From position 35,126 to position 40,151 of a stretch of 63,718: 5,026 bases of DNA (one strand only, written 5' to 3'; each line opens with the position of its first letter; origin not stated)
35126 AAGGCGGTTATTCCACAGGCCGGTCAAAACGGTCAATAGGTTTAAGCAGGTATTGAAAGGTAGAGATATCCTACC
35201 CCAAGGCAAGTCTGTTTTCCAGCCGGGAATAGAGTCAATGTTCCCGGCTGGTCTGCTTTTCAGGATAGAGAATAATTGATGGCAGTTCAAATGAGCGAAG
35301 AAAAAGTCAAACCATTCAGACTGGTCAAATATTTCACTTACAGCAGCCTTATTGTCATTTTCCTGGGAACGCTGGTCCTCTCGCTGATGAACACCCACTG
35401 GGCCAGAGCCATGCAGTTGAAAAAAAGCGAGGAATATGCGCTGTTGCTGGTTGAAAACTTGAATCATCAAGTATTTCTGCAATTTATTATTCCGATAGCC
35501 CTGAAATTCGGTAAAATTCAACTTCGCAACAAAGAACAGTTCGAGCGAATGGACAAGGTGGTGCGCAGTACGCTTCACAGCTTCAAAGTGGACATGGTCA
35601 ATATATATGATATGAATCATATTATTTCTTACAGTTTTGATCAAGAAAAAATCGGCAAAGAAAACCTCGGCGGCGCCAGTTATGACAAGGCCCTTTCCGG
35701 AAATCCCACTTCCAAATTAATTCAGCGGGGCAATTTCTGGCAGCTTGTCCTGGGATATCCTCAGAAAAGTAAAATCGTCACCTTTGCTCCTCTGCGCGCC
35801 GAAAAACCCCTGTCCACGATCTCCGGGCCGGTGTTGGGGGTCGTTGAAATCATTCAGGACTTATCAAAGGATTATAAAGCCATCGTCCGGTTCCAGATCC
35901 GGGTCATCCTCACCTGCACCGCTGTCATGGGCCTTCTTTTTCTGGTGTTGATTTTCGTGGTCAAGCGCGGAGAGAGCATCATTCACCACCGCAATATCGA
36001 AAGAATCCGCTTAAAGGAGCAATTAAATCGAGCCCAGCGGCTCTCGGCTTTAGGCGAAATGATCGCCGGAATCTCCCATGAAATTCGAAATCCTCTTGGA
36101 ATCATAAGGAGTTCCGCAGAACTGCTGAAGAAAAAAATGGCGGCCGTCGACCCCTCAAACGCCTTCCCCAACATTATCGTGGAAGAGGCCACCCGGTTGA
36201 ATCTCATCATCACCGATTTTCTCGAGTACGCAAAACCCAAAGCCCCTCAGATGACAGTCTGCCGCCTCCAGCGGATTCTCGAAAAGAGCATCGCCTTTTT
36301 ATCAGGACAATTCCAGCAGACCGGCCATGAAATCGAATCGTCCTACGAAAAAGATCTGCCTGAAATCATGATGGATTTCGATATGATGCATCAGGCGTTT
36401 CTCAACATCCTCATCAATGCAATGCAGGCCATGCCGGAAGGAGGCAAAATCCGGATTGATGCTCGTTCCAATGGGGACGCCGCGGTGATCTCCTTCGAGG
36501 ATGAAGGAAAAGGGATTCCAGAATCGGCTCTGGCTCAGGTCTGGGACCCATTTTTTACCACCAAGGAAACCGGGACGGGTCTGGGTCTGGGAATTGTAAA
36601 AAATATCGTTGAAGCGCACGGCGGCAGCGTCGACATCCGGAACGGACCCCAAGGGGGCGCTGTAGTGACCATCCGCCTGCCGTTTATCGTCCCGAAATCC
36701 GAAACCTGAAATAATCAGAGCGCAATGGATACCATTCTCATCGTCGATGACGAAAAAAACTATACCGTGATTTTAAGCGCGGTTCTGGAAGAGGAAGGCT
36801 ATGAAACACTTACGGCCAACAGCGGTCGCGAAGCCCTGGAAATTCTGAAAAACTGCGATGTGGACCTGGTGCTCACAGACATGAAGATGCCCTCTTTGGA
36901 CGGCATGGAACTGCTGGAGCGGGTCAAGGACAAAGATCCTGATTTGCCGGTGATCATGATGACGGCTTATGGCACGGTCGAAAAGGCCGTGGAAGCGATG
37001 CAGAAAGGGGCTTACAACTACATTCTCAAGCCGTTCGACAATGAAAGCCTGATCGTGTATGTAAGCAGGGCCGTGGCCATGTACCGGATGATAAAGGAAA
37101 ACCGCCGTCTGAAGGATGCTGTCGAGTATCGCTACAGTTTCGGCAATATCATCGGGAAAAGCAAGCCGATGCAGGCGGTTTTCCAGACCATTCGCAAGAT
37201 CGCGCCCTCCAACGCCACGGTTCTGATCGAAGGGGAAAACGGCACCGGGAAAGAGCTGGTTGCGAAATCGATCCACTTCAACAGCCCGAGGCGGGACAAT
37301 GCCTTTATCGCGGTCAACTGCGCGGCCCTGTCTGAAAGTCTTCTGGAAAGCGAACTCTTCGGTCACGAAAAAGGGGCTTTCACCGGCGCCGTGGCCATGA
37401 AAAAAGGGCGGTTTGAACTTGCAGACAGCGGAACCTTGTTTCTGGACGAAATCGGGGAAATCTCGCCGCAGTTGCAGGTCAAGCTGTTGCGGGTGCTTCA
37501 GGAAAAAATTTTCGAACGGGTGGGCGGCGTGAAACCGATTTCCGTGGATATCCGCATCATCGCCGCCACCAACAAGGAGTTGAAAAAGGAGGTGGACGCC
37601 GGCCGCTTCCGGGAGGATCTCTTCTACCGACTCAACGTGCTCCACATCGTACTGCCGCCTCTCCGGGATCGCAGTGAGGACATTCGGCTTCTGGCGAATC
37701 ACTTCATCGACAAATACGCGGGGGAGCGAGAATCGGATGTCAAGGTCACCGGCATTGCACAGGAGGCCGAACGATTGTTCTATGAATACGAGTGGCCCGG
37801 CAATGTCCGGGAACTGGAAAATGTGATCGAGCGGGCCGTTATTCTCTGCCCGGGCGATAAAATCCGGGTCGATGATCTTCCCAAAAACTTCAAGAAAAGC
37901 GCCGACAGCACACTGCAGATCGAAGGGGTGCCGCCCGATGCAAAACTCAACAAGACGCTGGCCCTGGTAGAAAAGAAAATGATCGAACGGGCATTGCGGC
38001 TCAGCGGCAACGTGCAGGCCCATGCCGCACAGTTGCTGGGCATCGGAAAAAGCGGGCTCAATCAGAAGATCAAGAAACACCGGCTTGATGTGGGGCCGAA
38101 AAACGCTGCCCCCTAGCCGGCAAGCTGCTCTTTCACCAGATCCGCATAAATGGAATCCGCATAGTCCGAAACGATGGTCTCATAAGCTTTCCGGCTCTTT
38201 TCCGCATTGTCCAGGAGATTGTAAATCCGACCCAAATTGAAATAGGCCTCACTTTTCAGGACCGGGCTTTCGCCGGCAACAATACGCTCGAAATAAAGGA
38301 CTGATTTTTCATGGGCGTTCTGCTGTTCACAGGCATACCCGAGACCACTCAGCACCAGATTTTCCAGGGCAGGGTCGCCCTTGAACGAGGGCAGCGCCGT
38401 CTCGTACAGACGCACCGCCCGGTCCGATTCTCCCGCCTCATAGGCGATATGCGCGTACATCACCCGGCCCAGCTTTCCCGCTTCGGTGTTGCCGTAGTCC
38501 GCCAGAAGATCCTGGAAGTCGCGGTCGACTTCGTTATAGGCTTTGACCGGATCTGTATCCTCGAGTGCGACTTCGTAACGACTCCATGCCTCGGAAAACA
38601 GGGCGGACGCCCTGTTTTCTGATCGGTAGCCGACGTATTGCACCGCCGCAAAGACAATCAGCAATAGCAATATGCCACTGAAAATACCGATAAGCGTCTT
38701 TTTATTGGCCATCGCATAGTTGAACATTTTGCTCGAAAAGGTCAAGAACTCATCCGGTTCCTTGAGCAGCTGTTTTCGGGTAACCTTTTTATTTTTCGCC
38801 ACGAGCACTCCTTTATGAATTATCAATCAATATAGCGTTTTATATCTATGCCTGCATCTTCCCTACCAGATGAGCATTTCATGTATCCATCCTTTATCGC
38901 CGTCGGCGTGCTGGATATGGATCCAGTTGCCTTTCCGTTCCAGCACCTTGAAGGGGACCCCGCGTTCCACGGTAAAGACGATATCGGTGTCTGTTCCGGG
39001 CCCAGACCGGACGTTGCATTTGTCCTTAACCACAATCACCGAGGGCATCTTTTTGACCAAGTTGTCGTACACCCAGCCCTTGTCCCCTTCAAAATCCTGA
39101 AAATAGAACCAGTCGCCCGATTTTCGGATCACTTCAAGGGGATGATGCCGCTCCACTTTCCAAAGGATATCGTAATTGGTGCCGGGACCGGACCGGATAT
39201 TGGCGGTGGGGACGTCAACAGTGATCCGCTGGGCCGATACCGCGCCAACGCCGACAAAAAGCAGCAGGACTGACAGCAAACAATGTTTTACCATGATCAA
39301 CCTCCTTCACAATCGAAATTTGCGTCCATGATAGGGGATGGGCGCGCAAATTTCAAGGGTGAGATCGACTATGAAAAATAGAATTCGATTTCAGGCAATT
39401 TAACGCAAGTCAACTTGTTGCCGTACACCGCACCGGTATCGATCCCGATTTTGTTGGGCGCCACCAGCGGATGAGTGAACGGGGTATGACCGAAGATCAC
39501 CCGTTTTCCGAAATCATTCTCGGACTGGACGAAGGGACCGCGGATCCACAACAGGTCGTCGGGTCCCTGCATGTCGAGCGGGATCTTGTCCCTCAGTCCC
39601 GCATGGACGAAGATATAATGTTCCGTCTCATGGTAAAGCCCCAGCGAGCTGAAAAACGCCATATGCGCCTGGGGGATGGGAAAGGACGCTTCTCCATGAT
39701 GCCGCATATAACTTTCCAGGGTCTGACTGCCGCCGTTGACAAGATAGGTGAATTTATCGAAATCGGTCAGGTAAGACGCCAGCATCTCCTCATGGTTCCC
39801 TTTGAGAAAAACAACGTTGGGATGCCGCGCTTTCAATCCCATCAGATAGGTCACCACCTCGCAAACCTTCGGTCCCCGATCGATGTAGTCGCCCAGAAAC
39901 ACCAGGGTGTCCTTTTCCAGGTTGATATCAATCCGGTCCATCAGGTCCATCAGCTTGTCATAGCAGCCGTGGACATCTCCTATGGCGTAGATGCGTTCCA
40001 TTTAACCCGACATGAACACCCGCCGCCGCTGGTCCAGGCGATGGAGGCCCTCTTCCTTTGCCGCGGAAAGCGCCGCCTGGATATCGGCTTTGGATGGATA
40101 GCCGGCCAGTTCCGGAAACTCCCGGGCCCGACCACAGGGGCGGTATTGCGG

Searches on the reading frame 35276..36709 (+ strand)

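Call 14: search_protein_families(library=pfam, proteins=[window:35276-36709:+], max_evalue=0.001)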
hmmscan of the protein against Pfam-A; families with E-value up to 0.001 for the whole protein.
window:35276-36709:+ (477 aa): 5 families
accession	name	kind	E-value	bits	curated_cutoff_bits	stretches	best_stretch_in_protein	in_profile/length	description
PF02518.31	HATPase_c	-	1.7e-24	86.8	26.4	1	368-470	3-109/111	Histidine kinase-, DNA gyrase B-, and HSP90-like ATPase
PF00512.31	HisKA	-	1.4e-13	51.1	26.9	1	259-322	2-64/66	His Kinase A (phospho-acceptor) domain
PF13581.12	HATPase_c_2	-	0.00023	21.6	27.4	1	374-463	39-123/127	Histidine kinase-like ATPase domain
PF10090.15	HPTransfase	-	0.00029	21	22.9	1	375-414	36-75/123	Histidine phosphotransferase C-terminal domain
PF14501.12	HATPase_c_5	-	0.0003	21.1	22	1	373-456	8-90/102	GHKL domain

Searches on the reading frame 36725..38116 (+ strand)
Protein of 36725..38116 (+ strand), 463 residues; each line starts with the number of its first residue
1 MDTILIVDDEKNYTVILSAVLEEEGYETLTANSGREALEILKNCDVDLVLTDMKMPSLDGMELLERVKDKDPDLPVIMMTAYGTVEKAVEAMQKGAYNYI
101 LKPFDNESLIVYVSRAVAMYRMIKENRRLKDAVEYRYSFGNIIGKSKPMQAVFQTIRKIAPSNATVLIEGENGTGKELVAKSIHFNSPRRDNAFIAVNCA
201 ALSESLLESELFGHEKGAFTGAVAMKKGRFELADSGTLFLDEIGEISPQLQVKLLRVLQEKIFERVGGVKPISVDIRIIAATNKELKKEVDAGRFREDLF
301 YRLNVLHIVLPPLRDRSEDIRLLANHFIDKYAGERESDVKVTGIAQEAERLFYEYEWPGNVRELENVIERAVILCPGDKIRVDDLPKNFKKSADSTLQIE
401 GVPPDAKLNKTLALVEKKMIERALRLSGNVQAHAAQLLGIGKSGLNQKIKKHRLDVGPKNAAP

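Call 14: search_protein_families(library=pfam, proteins=[window:36725-38116:+], max_evalue=0.001)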
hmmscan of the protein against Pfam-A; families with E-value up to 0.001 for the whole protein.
window:36725-38116:+ (463 aa): 9 families
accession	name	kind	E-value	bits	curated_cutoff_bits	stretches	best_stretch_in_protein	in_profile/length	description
PF00158.32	Sigma54_activat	-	1.1e-73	246.9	20.2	1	142-308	1-167/168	Sigma-54 interaction domain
PF00072.30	Response_reg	-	2.9e-32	111.5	30.2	1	4-112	1-109/111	Response regulator receiver domain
PF25601.1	AAA_lid_14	-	2.9e-28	97.9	27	1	314-396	1-81/87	AAA+ ATPase lid domain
PF14532.12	Sigma54_activ_2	-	1.9e-21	77.2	25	1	143-313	1-138/138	Sigma-54 interaction domain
PF02954.25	HTH_8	-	1.4e-10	41.2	22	1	411-452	1-42/42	Bacterial regulatory protein, Fis family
PF07728.20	AAA_5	-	3.1e-08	34.2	22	1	166-285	2-124/139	AAA domain (dynein-related subfamily)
PF00004.35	AAA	-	7.5e-05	23.6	21.2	1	166-295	1-123/131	ATPase family associated with various cellular activities (AAA)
PF07724.20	AAA_2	-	0.00029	21.3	27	1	164-294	4-135/166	AAA domain (Cdc48 subfamily)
PF01078.27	Mg_chelatase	-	0.00046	20.1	20.3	0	165-255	24-127/207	Magnesium chelatase, subunit ChlI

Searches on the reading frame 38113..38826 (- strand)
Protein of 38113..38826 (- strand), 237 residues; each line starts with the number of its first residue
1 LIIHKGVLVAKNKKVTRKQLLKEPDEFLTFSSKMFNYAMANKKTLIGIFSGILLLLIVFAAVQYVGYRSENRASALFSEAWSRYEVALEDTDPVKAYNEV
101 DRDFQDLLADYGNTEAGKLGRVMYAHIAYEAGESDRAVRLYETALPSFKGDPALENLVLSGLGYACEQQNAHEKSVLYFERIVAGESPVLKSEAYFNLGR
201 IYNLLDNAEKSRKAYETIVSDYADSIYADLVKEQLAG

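Call 14: search_protein_families(library=pfam, proteins=[window:38113-38826:-], max_evalue=0.001)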
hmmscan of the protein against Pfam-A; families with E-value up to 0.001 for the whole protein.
window:38113-38826:- (237 aa): 10 families
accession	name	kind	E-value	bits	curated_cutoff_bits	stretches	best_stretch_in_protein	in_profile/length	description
PF13432.12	TPR_16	-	1.7e-08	35.1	32.7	1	125-185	4-59/65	Tetratricopeptide repeat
PF13181.12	TPR_8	-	1.9e-07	31.1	25.7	0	193-219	2-28/34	Tetratricopeptide repeat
PF00515.34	TPR_1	-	3.1e-07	30.4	27.8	0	193-217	2-26/34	Tetratricopeptide repeat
PF07719.23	TPR_2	-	7.9e-07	29.2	27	0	193-217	2-26/34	Tetratricopeptide repeat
PF13424.12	TPR_12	-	1.4e-06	28.8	30.1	0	124-183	9-72/77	Tetratricopeptide repeat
PF13174.12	TPR_6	-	3.8e-06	27.6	26.3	1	193-225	1-33/33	Tetratricopeptide repeat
PF09976.15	TPR_21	-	9.7e-06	25.9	25.5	1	51-231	14-184/193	Tetratricopeptide repeat-like domain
PF14559.12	TPR_19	-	1.4e-05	25.7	25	0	121-157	28-64/68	Tetratricopeptide repeat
PF13176.12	TPR_7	-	8.5e-05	22.8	27.9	0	126-145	7-26/36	Tetratricopeptide repeat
PF13428.12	TPR_14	-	8.9e-05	23.3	23.5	0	122-154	5-37/44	Tetratricopeptide repeat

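Call 38: search_protein_families(library=ncbifam, proteins=[window:38113-38826:-], max_evalue=0.01)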
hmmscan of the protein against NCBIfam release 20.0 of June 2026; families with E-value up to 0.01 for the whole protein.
window:38113-38826:- (237 aa): 4 families
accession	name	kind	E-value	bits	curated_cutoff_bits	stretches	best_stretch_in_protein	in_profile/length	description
TIGR02795.1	tol_pal_ybgF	equivalog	3e-05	24.6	90.1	1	162-234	45-118/119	tol-pal system protein YbgF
NF052312.1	T9SS_PorW_SprE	equivalog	9.3e-05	21.2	250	1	172-234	562-625/716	type IX secretion system periplasmic lipoprotein PorW/SprE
NF047507.1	TPR_BatC_Lepto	exception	0.00021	20.8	175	1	126-218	32-122/214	TPR repeat-containing protein BatC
NF052415.1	T3SS_chap_SctY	equivalog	0.0025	18.3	70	1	125-219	13-104/106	type III secretion apparatus assembly chaperone SctY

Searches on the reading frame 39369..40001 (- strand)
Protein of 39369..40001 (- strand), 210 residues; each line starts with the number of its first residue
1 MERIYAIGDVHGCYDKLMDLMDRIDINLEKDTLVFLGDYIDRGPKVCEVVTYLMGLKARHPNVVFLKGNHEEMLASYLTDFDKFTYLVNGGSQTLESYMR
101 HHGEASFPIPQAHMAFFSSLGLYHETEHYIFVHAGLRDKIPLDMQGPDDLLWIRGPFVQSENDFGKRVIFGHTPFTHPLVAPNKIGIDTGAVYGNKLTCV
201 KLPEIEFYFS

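Call 14: search_protein_families(library=pfam, proteins=[window:39369-40001:-], max_evalue=0.001)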
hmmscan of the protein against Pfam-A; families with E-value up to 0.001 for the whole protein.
window:39369-40001:- (210 aa): 1 family
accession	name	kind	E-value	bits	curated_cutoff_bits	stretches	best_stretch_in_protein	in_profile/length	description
PF00149.33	Metallophos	-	2.9e-19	70.7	21.5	1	3-176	2-159/191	Calcineurin-like phosphoesterase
